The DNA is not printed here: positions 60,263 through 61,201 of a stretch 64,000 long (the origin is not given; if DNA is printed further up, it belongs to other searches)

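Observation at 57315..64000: PocR/AraC regulator, BCCT transporter, corrinoid protein and two non-Pyl MttB paralogs: a quaternary-amine demethylation module of unknown substrate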

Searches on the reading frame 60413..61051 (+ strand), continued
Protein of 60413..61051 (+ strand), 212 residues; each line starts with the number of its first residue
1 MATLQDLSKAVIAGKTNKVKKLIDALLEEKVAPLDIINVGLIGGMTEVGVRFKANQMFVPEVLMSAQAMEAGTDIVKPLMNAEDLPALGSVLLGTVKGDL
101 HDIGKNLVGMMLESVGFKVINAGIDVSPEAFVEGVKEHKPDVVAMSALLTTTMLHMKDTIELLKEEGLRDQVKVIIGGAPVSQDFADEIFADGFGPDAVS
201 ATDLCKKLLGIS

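Call 42: search_protein_families(library=pfam, proteins=[L035:18027-19829:+, L019:11803-12972:+, L019:13060-13935:+, L019:13942-14907:+, L019:14917-15708:+, L032:13744-14250:+, L031:6350-7255:-, L036:11846-12976:+, L011:1487-2884:-, L016:12424-13524:+], max_evalue=0.001)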
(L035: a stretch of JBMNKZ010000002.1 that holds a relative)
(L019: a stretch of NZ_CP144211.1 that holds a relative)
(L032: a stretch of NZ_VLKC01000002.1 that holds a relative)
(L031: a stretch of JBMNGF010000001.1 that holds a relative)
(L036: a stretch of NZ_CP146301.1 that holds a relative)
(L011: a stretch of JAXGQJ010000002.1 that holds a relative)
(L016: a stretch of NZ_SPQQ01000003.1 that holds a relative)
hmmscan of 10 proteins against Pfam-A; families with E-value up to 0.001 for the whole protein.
L035:18027-19829:+ (600 aa): 4 families
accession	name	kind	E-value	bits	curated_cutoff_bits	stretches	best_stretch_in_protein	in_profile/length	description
PF14574.11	RACo_C_ter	-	3.2e-84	282.5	27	1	346-598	2-249/261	C-terminal domain of RACo the ASKHA domain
PF17651.6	Raco_middle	-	6.6e-60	201.9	26.8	1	181-343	1-163/163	RACo middle region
PF17650.6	RACo_linker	-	6e-16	58.5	26.2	1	98-177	5-85/86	RACo linker region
PF00111.32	Fer2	-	3.6e-08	33.7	21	1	13-71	5-76/77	2Fe-2S iron-sulfur cluster binding domain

L019:11803-12972:+ (389 aa): 3 families
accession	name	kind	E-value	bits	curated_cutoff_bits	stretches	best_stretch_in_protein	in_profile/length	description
PF13458.12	Peripla_BP_6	-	1.5e-64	219.3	31.7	1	45-368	2-327/343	Periplasmic binding protein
PF01094.35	ANF_receptor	-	1.5e-27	97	25.4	1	65-371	3-341/353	Receptor family ligand binding region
PF13433.12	Peripla_BP_5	-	5.2e-21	75.6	27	2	47-131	3-87/363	Periplasmic binding protein domain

L019:13060-13935:+ (291 aa): 1 family
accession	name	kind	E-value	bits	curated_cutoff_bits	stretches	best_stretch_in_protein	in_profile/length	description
PF02653.21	BPD_transp_2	-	4.7e-42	144.4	26.8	1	6-274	2-269/269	Branched-chain amino acid transport system / permease component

L019:13942-14907:+ (321 aa): 1 family
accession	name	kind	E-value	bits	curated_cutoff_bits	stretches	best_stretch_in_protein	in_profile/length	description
PF02653.21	BPD_transp_2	-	5.6e-56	190.1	26.8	1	30-293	2-269/269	Branched-chain amino acid transport system / permease component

L019:14917-15708:+ (263 aa): 4 families
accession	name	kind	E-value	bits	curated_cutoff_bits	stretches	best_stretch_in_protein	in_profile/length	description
PF00005.33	ABC_tran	-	1.6e-31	110.2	25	1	22-180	2-136/137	ABC transporter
PF12399.14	BCA_ABC_TP_C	-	2.3e-08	33.9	25.5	1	231-253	2-24/27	Branched-chain amino acid ATP-binding cassette transporter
PF13476.12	AAA_23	-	1.3e-06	29.7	27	1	32-79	20-65/201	AAA domain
PF13304.12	AAA_21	-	3.1e-06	27.9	27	0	33-52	1-20/304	AAA domain, putative AbiEii toxin, Type IV TA system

L032:13744-14250:+ (168 aa): 1 family
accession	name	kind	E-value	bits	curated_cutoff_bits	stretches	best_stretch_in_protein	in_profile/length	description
PF04073.20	tRNA_edit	-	7.3e-32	110.5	25.5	1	24-150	1-123/123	Aminoacyl-tRNA editing domain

L031:6350-7255:- (301 aa): 2 families
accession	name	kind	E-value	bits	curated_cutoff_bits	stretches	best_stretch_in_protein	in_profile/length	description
PF00892.27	EamA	-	1.3e-34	119.8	28.2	2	152-286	2-134/135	EamA-like transporter family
PF03151.22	TPT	-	6.3e-07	29.5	30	1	21-284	17-289/291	Triose-phosphate Transporter family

L036:11846-12976:+ (376 aa): 2 families
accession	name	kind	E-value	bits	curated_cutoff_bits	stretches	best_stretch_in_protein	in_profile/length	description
PF01571.26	GCV_T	-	1.4e-91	306.7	25.6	1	21-271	1-253/255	Aminomethyltransferase folate-binding domain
PF08669.17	GCV_T_C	-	1.1e-23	83.4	25.9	1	297-374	1-79/80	Glycine cleavage T-protein C-terminal barrel domain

L011:1487-2884:- (465 aa): 15 families
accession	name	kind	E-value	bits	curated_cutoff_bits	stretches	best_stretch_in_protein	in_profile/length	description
PF07992.20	Pyr_redox_2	-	6.2e-76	256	26.1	1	5-323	1-291/291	Pyridine nucleotide-disulphide oxidoreductase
PF02852.28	Pyr_redox_dim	-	3e-34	118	25.3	1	342-450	1-109/110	Pyridine nucleotide-disulphide oxidoreductase, dimerisation domain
PF00070.33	Pyr_redox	-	1.6e-24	86.6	22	1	173-243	1-71/82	Pyridine nucleotide-disulphide oxidoreductase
PF13738.12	Pyr_redox_3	-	5.2e-17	62.5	30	1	8-306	1-305/305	Pyridine nucleotide-disulphide oxidoreductase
PF12831.13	FAD_oxidored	-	5e-12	46.3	27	1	6-58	1-53/416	FAD dependent oxidoreductase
PF01134.28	GIDA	-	6.7e-12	45.6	22.1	1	6-90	1-84/391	Glucose inhibited division protein A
PF03486.20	HI0933_like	-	7.7e-09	35.8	50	0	6-37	2-33/244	HI0933-like protein Rossmann domain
PF13450.12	NAD_binding_8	-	1.9e-08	34.9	21.9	0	9-43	1-36/68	NAD(P)-binding Rossmann-like domain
PF00890.30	FAD_binding_2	-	1.2e-07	31.7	20.4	1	6-39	1-35/414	FAD binding domain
PF01262.27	AlaDh_PNT_C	-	2.3e-07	30.9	23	1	173-221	30-78/214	Alanine dehydrogenase/PNT, C-terminal domain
PF01266.30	DAO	-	9.1e-07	29.1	27.9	0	174-202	2-30/353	FAD dependent oxidoreductase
PF05834.18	Lycopene_cycl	-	5.6e-05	22.8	23.4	0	6-39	1-36/380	Lycopene cyclase protein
PF01494.25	FAD_binding_3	-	8.3e-05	22.4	22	0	173-208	3-38/349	FAD binding domain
PF02737.24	3HCDH_N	-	0.00027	21.3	22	0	174-241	2-70/180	3-hydroxyacyl-CoA dehydrogenase, NAD binding domain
PF01946.23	Thi4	-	0.00069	19.4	26.2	0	5-43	18-58/235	Thi4 family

L016:12424-13524:+ (366 aa): 1 family
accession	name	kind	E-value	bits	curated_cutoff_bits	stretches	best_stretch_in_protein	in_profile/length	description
PF02007.24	MtrH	-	3.7e-74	250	22.8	1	67-354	2-297/299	Tetrahydromethanopterin S-methyltransferase MtrH subunit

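Call 43: search_solved_structures(query=L001:13875-15899:+, max_evalue=0.01, show_alignments=0)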
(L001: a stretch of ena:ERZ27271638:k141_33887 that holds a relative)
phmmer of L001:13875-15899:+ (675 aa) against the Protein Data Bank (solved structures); distinct sequences matched with E-value up to 0.01: 6.
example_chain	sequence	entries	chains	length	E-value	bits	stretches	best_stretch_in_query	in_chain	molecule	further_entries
6yra_A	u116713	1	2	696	7.6e-27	97.3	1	96-321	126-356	5-oxoprolinase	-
7hk5_A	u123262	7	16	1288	6.3e-25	91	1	109-323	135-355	N-methylhydantoinase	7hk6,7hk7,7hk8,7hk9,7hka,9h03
5l9w_B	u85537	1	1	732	5.1e-22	81.4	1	108-322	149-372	Acetophenone carboxylase gamma subunit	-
5m45_B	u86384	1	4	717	3.1e-15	59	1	100-322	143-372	Acetone carboxylase beta subunit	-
5svb_B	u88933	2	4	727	7.8e-15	57.6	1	104-322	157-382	Acetone carboxylase beta subunit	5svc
5l9w_b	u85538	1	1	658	5.4e-11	45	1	5-321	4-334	Acetophenone carboxylase alpha subunit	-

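Call 44: find_homologous_proteins(query=L001:13875-15899:+, max_evalue=0.00001)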
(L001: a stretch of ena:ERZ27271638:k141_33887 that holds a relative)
Query L001:13875-15899:+ (675 aa): 8000 proteins with E <= 0.00001 among 8000 candidates; the best 120 are listed.
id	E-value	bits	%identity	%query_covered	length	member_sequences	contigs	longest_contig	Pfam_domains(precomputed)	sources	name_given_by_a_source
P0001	0.0e+0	1522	100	100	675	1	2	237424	PF01968.25,PF13941.13,PF05378.20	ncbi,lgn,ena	-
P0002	0.0e+0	1355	88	100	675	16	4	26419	PF01968.25,PF13941.13,PF05378.20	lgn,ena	-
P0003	0.0e+0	1352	87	100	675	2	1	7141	PF01968.25,PF13941.13,PF05378.20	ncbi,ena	-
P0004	0.0e+0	1276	83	100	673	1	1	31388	PF01968.25,PF13941.13,PF05378.20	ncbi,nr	ncbi:MAG: hydantoinase/oxoprolinase family protein [Bacillota bacterium]|nr:hydantoinase/oxoprolinas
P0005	0.0e+0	1192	77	100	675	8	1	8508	PF01968.25,PF13941.13,PF05378.20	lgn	-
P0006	0.0e+0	1155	75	100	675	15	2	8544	PF01968.25,PF13941.13,PF05378.20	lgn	-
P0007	0.0e+0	1149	74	100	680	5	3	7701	PF01968.25,PF13941.13,PF05378.20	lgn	-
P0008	0.0e+0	1147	73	100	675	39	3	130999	PF01968.25,PF13941.13,PF05378.20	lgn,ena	-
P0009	0.0e+0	1142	74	100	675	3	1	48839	PF01968.25,PF13941.13,PF05378.20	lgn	-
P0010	0.0e+0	1071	70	100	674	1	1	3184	PF01968.25,PF13941.13,PF05378.20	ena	-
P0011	0.0e+0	1060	69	100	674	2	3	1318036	PF01968.25,PF13941.13,PF05378.20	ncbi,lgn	-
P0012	0.0e+0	1021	67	100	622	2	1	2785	PF01968.25,PF13941.13,PF05378.20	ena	-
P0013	0.0e+0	1020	67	99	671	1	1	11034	PF01968.25,PF13941.13,PF05378.20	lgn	-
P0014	0.0e+0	1018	66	99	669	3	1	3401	PF01968.25,PF13941.13,PF05378.20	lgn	-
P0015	0.0e+0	1018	65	99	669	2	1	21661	PF01968.25,PF13941.13,PF05378.20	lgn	-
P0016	0.0e+0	1016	66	99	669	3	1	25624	PF01968.25,PF13941.13,PF05378.20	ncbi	ncbi:hydantoinase/oxoprolinase N-terminal domain-containing protein [Desulfocicer niacini]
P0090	9.1e-250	849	58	97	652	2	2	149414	PF01968.25,PF13941.13,PF05378.20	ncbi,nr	ncbi:hydantoinase/oxoprolinase family protein [Tissierella creatinini]|nr:hydantoinase/oxoprolinase 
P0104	2.2e-246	838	56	99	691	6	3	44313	PF01968.25,PF13941.13,PF05378.20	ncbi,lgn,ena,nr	ncbi:MAG TPA: hydantoinase/oxoprolinase [Eggerthellaceae bacterium]|nr:hydantoinase/oxoprolinase [Eg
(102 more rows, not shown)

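Call 45: find_encoding_contigs(protein=P0001, flank=10000, max_places=3)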
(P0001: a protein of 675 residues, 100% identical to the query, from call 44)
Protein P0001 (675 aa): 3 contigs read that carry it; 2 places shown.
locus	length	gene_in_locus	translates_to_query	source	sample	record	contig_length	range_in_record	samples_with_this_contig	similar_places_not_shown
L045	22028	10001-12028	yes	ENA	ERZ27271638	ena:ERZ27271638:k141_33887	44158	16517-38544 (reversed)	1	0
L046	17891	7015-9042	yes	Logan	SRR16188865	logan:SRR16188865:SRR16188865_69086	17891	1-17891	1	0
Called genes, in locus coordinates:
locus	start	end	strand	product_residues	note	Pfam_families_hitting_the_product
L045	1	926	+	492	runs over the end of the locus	PF05014:Nuc_deoxyrib_tr (weak)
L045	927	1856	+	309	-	PF28530:DUF8426, PF04471:Mrr_cat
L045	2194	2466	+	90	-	PF20116:DUF6506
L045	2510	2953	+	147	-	PF00583:Acetyltransf_1, PF13673:Acetyltransf_10, PF13508:Acetyltransf_7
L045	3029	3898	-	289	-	PF10114:PocR, PF12833:HTH_18, PF00165:HTH_AraC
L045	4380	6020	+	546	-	PF02028:BCCT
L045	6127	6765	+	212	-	PF02607:B12-binding_2, PF02310:B12-binding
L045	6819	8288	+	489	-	PF06253:MTTB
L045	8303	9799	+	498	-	PF06253:MTTB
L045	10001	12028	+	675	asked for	PF05378:Hydant_A_N, PF13941:MutL (faint), PF01968:Hydantoinase_A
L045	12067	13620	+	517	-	PF02028:BCCT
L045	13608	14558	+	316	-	PF00892:EamA, PF03151:TPT, PF00892:EamA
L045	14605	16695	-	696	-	PF05378:Hydant_A_N, PF13941:MutL (faint), PF01968:Hydantoinase_A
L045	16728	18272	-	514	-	PF02028:BCCT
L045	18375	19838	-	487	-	PF06253:MTTB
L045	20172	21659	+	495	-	PF00989:PAS, PF08448:PAS_4 (weak), PF13426:PAS_9, PF00158:Sigma54_activat, PF14532:Sigma54_activ_2, PF25601:AAA_lid_14, PF02954:HTH_8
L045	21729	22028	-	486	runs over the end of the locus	PF06253:MTTB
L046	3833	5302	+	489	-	PF06253:MTTB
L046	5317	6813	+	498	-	PF06253:MTTB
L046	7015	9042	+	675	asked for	PF05378:Hydant_A_N, PF13941:MutL (faint), PF01968:Hydantoinase_A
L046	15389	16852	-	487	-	PF06253:MTTB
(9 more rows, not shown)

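Call 53: find_encoding_contigs(protein=P0090, flank=8000, max_places=1)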
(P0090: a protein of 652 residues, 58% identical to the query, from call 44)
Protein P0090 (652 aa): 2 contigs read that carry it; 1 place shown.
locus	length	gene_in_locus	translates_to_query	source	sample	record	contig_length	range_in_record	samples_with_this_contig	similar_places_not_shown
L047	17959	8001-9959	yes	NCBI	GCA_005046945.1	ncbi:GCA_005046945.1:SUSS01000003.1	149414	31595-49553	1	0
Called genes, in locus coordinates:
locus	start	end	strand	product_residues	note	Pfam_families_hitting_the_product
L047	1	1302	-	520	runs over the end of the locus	PF00111:Fer2 (weak), PF17651:Raco_middle, PF14574:RACo_C_ter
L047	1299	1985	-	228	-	-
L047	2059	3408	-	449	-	PF01208:URO-D, PF13192:Thioredoxin_3 (weak)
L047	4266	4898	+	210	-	PF02607:B12-binding_2, PF02310:B12-binding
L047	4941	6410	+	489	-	PF06253:MTTB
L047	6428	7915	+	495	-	PF06253:MTTB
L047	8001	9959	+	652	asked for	PF05378:Hydant_A_N, PF13941:MutL (faint), PF01968:Hydantoinase_A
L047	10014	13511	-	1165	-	PF22590:Cas3-like_C_2 (faint), PF17757:UvrB_inter, PF02559:CarD_TRCF_RID, PF00270:DEAD, PF04851:ResIII, PF00271:Helicase_C, PF03461:TRCF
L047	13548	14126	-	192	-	PF01195:Pept_tRNA_hydro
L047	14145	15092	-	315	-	PF13793:Pribosyltran_N, PF00156:Pribosyltran, PF14572:Pribosyl_synth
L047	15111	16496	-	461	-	PF00483:NTP_transferase, PF01128:IspD, PF02348:CTP_transf_3, PF12804:NTP_transf_3, PF25084:LbH_EIF2B, PF00132:Hexapep, PF25087:GMPPB_C, PF00132:Hexapep (weak)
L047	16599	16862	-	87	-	PF04026:SpoVG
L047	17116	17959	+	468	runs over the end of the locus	PF01225:Mur_ligase, PF08245:Mur_ligase_M, PF02875:Mur_ligase_C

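Call 54: find_encoding_contigs(protein=P0104, flank=8000, max_places=1)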
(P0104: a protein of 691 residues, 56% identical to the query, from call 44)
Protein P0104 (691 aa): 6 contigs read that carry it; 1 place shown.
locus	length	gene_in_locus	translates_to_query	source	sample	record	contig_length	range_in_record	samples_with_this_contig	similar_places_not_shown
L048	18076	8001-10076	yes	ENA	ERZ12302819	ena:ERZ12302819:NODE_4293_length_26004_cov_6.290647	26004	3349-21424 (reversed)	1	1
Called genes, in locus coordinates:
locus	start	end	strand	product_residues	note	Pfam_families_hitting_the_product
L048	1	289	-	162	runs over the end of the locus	PF04073:tRNA_edit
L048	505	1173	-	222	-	PF07796:DUF1638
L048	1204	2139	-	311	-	PF10114:PocR (weak), PF12833:HTH_18, PF00165:HTH_AraC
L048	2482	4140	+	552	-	PF02028:BCCT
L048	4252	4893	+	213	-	PF02607:B12-binding_2, PF02310:B12-binding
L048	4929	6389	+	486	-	PF06253:MTTB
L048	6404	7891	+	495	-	PF06253:MTTB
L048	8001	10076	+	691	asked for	PF05378:Hydant_A_N, PF13941:MutL (faint), PF01968:Hydantoinase_A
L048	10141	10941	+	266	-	PF00809:Pterin_bind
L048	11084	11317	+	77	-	-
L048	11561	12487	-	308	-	-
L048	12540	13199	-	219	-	-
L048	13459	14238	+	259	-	-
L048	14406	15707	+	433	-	PF03205:MobB, PF12804:NTP_transf_3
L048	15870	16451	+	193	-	-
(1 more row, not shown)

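Call 55: find_encoding_contigs(protein=P0016, flank=8000, max_places=1)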
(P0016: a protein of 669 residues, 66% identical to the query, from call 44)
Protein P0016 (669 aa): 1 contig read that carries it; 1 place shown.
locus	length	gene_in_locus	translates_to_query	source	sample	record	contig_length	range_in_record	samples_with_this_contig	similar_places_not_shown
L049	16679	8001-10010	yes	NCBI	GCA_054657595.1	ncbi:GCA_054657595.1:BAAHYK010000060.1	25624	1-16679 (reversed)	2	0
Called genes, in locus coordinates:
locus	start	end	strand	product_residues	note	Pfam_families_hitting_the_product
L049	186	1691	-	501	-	PF00158:Sigma54_activat, PF14532:Sigma54_activ_2, PF25601:AAA_lid_14, PF02954:HTH_8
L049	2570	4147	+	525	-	PF02028:BCCT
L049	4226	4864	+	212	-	PF02607:B12-binding_2, PF02310:B12-binding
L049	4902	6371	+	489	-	PF06253:MTTB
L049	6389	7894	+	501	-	PF06253:MTTB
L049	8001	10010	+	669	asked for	PF05378:Hydant_A_N, PF13941:MutL (faint), PF01968:Hydantoinase_A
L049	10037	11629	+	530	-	PF02028:BCCT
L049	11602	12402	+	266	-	PF00809:Pterin_bind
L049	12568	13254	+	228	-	-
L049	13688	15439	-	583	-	PF13426:PAS_9 (weak), PF08447:PAS_3, PF00158:Sigma54_activat, PF01078:Mg_chelatase (faint), PF14532:Sigma54_activ_2, PF07728:AAA_5, PF25601:AAA_lid_14, PF02954:HTH_8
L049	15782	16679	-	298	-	PF01266:DAO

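Call 76: search_protein_families(library=ncbifam, proteins=[L045:12067-13620:+, L045:16728-18272:-, L045:13608-14558:+, L045:10001-12028:+, L045:14605-16695:-, L045:18375-19838:-, L045:20172-21659:+], max_evalue=0.00001)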
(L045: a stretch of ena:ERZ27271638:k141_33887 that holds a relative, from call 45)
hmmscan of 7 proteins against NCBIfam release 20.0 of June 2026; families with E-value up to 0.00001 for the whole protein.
L045:12067-13620:+ (517 aa): 5 families
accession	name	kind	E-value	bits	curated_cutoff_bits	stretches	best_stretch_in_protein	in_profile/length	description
NF047988.1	betaine_BCCT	equivalog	2.4e-204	679.3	650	1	15-497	2-482/483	glycine betaine uptake BCCT transporter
TIGR00842.1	bcct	subfamily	1.5e-166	554.6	407.55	1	53-499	1-452/452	BCCT family transporter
NF007399.1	PRK09928.1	subfamily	1.2e-142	476.3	695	1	9-508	9-510/675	choline BCCT transporter BetT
NF002887.1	PRK03356.1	equivalog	1.6e-93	314.1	541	1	10-495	8-495/497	L-carnitine/gamma-butyrobetaine antiporter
NF007412.0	PRK09950.1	equivalog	1.4e-82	277.9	647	1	19-514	16-514/536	BCCT family transporter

L045:16728-18272:- (514 aa): 5 families
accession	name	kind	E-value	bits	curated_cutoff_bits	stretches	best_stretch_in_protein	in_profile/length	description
NF047988.1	betaine_BCCT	equivalog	6.8e-119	397.5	650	1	14-497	2-479/483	glycine betaine uptake BCCT transporter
TIGR00842.1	bcct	subfamily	1.2e-109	367.1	407.55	1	53-499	2-449/452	BCCT family transporter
NF007399.1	PRK09928.1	subfamily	4.4e-85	286.1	695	1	6-510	7-505/675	choline BCCT transporter BetT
NF002887.1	PRK03356.1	equivalog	3.8e-72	243.6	541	1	6-496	5-493/497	L-carnitine/gamma-butyrobetaine antiporter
NF007412.0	PRK09950.1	equivalog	1.3e-62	212.1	647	1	21-490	20-487/536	BCCT family transporter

L045:13608-14558:+ (316 aa): 2 families
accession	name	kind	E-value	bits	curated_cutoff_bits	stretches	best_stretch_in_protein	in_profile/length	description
TIGR00950.1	2A78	equivalog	6.5e-24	84.7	230.2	1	26-290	2-264/264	carboxylate/amino acid/amine transporter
NF050091.1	ArAmAcExpYddG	equivalog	2.8e-07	30.4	300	1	23-192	15-184/285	aromatic amino acid exporter YddG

L045:10001-12028:+ (675 aa): 4 families
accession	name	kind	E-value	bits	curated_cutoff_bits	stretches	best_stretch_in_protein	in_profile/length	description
NF050156.1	CapLactmsAlpCapA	equivalog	1.2e-39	136.2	1000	1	5-320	3-350/689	caprolactamase subunit alpha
NF042975.2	AcphenoCarb_ApcC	equivalog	1.3e-24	86.4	1500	1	107-321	146-368/733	acetophenone carboxylase subunit gamma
NF042960.1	AcphenoCarb_ApcA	equivalog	5.7e-15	54.6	1250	1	4-279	3-294/658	acetophenone carboxylase subunit alpha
NF040745.1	accessory_GlmL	equivalog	5e-07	28.9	475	0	5-60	2-58/459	methylaspartate mutase accessory protein GlmL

L045:14605-16695:- (696 aa): 4 families
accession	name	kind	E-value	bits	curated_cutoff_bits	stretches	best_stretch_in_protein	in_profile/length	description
NF050156.1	CapLactmsAlpCapA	equivalog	3.2e-34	118.3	1000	2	108-321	134-350/689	caprolactamase subunit alpha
NF042975.2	AcphenoCarb_ApcC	equivalog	1.5e-23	82.9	1500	1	108-322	147-368/733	acetophenone carboxylase subunit gamma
NF042960.1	AcphenoCarb_ApcA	equivalog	2.9e-14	52.2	1250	1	5-281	4-296/658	acetophenone carboxylase subunit alpha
NF040745.1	accessory_GlmL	equivalog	1.3e-08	34.1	475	0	5-58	2-56/459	methylaspartate mutase accessory protein GlmL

L045:18375-19838:- (487 aa): 1 family
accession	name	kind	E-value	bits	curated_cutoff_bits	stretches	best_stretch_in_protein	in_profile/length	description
TIGR02369.2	trimeth_pyl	equivalog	1.3e-96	324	525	1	18-481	4-468/469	[trimethylamine--corrinoid protein] Co-methyltransferase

L045:20172-21659:+ (495 aa): 28 families (the best 25 are shown)
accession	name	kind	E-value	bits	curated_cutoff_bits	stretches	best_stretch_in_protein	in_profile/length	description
NF041552.1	TF_PrdR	equivalog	7.1e-109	364.7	795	1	5-485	131-576/577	sigma-54 dependent transcriptional regulator PrdR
NF003451.0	PRK05022.1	equivalog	3.8e-86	289.8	476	1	102-487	140-510/512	nitric oxide reductase transcriptional regulator NorR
TIGR01817.1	nifA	equivalog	3.4e-80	270.3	528.85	1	135-492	176-534/534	nif-specific transcriptional activator NifA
NF008469.0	PRK11361.1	equivalog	5.7e-79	266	714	1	140-488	126-457/461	acetoacetate metabolism transcriptional regulator AtoC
TIGR01818.1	ntrC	equivalog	2.4e-77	260.7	558.6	1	141-483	120-461/463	nitrogen regulation protein NR(I)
TIGR02915.1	PEP_resp_reg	equivalog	1.1e-76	258.5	502.6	1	145-392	128-376/445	PEP-CTERM-box response regulator transcription factor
NF050807.1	TransRegFlbDCaul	equivalog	9.6e-73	245.5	750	1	156-485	119-438/454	sigma-54-dependent transcriptional regulator FlbD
NF041906.1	V4R_TF_MobR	exception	1.4e-72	244.9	999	1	149-484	226-543/544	phenol degradation transcriptional regulator MobR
TIGR02974.1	phageshock_pspF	equivalog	3.3e-71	240.3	443.55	1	157-485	1-336/336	phage shock protein operon transcriptional activator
NF049963.1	RespRegFlgRCampy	domain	1.2e-70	238.5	750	1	144-393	124-372/429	fla regulon two-component system response regulator FlgR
NF038308.1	RNA_repair_RtcR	equivalog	1.3e-70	238.8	650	1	136-411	161-436/530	RNA repair transcriptional activator RtcR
NF041946.1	LuxO_transreg_Vib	equivalog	1.1e-69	235.4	800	1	140-484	118-459/463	quorum-sensing sigma-54 dependent transcriptional regulator LuxO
TIGR02329.1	propionate_PrpR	equivalog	7.1e-68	229.5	499.2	1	141-424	199-488/526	propionate catabolism operon regulatory protein PrpR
NF011953.0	PRK15424.1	equivalog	3.5e-66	223.9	703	1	117-485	182-534/538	propionate catabolism operon regulatory protein PrpR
NF011695.0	PRK15115.1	equivalog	2.9e-64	217.5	763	1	155-387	135-368/445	two-component system response regulator GlrR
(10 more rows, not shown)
